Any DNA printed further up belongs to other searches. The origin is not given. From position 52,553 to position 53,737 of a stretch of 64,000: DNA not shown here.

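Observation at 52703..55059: SLATT two-TM protein translationally coupled to two tandem, divergent SMODS/CD-NTase-like nucleotidyltransferases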

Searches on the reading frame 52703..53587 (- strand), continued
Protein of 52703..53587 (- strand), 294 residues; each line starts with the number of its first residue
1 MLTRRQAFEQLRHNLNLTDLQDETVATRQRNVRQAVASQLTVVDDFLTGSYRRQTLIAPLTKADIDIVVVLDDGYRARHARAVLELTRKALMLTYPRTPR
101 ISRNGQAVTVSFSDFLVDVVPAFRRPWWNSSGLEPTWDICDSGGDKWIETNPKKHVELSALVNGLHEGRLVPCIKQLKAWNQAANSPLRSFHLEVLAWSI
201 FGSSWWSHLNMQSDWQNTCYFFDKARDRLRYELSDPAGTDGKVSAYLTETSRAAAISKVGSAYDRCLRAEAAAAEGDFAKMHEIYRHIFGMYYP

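Call 78: get_annotated_region(hit=H7, flank=4000)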
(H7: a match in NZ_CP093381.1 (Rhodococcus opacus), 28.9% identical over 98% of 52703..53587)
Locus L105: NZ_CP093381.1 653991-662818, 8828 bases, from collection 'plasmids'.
description: Rhodococcus opacus strain S8 plasmid pLPS8, complete sequence
organism: Rhodococcus opacus (NCBI taxid 37919)
taxonomy: Bacteria; Actinomycetota; Actinomycetes; Mycobacteriales; Nocardiaceae; Rhodococcus; Rhodococcus opacus
host: -; source: cell culture,forest soil; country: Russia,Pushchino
typing (MOB-suite, as given by PLSDB): non-mobilizable
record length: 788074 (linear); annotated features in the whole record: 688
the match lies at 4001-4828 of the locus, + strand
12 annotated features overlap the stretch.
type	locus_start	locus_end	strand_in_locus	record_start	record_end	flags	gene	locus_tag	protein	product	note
CDS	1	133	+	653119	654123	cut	-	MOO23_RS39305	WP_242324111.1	hypothetical protein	-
CDS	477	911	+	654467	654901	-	-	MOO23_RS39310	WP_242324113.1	helix-turn-helix domain-containing protein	-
CDS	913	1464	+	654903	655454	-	-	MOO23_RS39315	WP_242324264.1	PIN domain-containing protein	-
CDS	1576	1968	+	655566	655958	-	-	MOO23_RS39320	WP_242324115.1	hypothetical protein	-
CDS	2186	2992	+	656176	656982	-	-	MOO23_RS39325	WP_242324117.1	AAA family ATPase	-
CDS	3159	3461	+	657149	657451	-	-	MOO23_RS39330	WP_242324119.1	hypothetical protein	-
CDS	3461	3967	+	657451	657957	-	-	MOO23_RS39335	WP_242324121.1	hypothetical protein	-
CDS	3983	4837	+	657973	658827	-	-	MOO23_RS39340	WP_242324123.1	CBASS oligonucleotide cyclase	-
CDS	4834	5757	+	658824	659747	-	-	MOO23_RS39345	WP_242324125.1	S-4TM family putative pore-forming effector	-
CDS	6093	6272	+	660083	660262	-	-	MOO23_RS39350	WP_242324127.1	hypothetical protein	-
CDS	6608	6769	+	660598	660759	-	-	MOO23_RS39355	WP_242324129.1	DUF6308 family protein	-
CDS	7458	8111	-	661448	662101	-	-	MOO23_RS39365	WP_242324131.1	Ltp family lipoprotein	-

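Call 79: predict_structure(alignment_id=A1)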
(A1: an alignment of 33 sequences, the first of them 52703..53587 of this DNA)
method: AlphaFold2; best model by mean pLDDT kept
length: 294 residues; sequences in the alignment: 33
mean_pLDDT: 89.8   pTM: 0.87
mean pLDDT of the five models: 89.8, 89.7, 88.2, 88.1, 86.8
residues with pLDDT >= 90: 200; 70-90: 79; 50-70: 10; < 50: 5
segments of 3 or more residues with pLDDT < 50: 204-208
pLDDT, mean of each block of 10 residues (from residue 1): 94 94 92 96 94 91 90 92 94 84 89 92 79 79 84 89 89 97 95 92 54 92 94 81 86 97 98 97 98 95
secondary structure, 60 per line:
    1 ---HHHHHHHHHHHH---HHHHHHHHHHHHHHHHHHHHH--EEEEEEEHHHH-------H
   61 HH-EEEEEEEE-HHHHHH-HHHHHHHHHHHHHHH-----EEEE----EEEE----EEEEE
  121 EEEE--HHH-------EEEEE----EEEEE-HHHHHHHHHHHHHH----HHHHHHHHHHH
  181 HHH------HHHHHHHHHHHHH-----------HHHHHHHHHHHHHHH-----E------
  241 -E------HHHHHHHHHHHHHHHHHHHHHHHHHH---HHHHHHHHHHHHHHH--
elements in order: H4-15 H19-39 E42-48 H49-52 E64-71 H73-78 H80-94 E100-103 E108-111 E116-124 E137-141 E146-150 H152-165 H170-183 H190-202 H214-228 H249-274 H278-292

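Call 82: fold_search(model_id=the predicted structure, library=pdb)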
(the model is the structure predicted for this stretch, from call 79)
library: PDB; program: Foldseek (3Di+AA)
matches with E <= 10: 671; with E <= 0.001: 323
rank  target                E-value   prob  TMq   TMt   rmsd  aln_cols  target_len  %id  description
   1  6p8u_A                2.0e-18  1.00  0.82  0.80   3.5       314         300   25  Structure of P. aeruginosa ATCC27853 CdnD:HORMA2:Peptide 1 complex (released 2019-12-25)
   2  6p82_A                2.1e-18  1.00  0.85  0.83   3.1       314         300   26  Structure of P. aeruginosa ATCC27853 CdnD, Apo form 1 (released 2019-12-25)
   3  6p8j_A                4.4e-18  1.00  0.84  0.83   3.1       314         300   25  Structure of P. aeruginosa ATCC27853 CdnD D62N/D64N mutant bound to ATP (released 2019-12-25)
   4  6p82_B                4.9e-18  1.00  0.86  0.84   2.7       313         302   26  Structure of P. aeruginosa ATCC27853 CdnD, Apo form 1 (released 2019-12-25)
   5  6p82_D                1.5e-17  1.00  0.84  0.82   2.9       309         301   26  Structure of P. aeruginosa ATCC27853 CdnD, Apo form 1 (released 2019-12-25)
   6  7to3_C                6.7e-14  1.00  0.79  0.66   7.2       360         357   20  Structure of Enterobacter cloacae Cap2-CdnD02 2:2 complex (released 2023-01-11)
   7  7d48                  7.0e-14  1.00  0.80  0.67   6.7       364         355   19  apo-form cyclic trinucleotide synthase CdnD (released 2021-03-17)
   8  7d4j                  7.4e-14  1.00  0.78  0.68   3.9       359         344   19  ddATP complex of cyclic trinucleotide synthase CdnD (released 2021-03-17)
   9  7d4u                  1.6e-13  1.00  0.80  0.70   4.8       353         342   19  ATP complex with double mutant cyclic trinucleotide synthase CdnD (released 2021-03-17)
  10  7d4s                  2.0e-13  1.00  0.80  0.69   3.8       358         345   20  apo-form cyclic trinucleotide synthase CdnD (released 2021-03-17)
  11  7ljl_A                2.4e-13  1.00  0.81  0.70   5.9       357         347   19  Structure of the Enterobacter cloacae CD-NTase CdnD in complex with ATP (released 2021-06-02)
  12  7d4o_A                3.0e-13  1.00  0.80  0.69   6.1       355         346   19  cyclic trinucleotide synthase CdnD in complex with ATP and ADP (released 2021-03-17)
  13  7ljl_B                4.1e-13  1.00  0.77  0.66   6.1       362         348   19  Structure of the Enterobacter cloacae CD-NTase CdnD in complex with ATP (released 2021-06-02)
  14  7d4o_B                5.0e-13  1.00  0.80  0.69   6.3       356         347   20  cyclic trinucleotide synthase CdnD in complex with ATP and ADP (released 2021-03-17)
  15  7ljo                  2.9e-12  1.00  0.82  0.83   3.7       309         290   13  Structure of the Bacteroides fragilis CD-NTase CdnB in complex with ADP (released 2021-06-02)
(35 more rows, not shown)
